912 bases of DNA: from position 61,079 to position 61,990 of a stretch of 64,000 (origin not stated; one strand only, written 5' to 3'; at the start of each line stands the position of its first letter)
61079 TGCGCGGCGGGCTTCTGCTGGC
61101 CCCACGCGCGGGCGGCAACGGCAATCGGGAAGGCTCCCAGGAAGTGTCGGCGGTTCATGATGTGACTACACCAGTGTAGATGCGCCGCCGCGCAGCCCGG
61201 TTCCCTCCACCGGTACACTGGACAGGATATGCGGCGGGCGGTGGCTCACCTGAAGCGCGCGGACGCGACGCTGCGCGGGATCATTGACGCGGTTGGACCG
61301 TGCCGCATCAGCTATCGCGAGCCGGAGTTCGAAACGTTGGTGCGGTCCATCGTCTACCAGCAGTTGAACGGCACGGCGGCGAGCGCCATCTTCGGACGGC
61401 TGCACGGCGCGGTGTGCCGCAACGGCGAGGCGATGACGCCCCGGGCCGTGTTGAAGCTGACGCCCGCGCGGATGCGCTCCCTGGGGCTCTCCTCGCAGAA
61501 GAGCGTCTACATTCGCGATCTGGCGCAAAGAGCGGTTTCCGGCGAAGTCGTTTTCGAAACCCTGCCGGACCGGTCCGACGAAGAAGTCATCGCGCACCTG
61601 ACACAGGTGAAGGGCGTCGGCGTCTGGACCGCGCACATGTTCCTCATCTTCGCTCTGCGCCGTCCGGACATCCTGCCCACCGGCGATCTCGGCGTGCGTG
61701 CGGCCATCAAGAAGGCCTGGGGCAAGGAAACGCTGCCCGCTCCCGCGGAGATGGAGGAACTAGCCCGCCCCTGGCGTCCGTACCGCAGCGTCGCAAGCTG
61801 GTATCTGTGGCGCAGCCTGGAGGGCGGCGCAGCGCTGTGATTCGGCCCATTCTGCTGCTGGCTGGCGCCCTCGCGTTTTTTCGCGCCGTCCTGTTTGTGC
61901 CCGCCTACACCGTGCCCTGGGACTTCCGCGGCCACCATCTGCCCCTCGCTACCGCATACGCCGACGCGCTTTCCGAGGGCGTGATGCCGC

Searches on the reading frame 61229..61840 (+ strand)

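Call 89: search_protein_families(library=pfam, proteins=[window:61229-61840:+], max_evalue=0.001)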
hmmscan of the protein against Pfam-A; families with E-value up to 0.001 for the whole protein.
window:61229-61840:+ (203 aa): 1 family
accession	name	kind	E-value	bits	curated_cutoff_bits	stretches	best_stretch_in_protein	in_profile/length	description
PF00730.31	HhH-GPD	-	3.3e-13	50.3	26.2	1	38-184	1-108/108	HhH-GPD superfamily base excision DNA repair protein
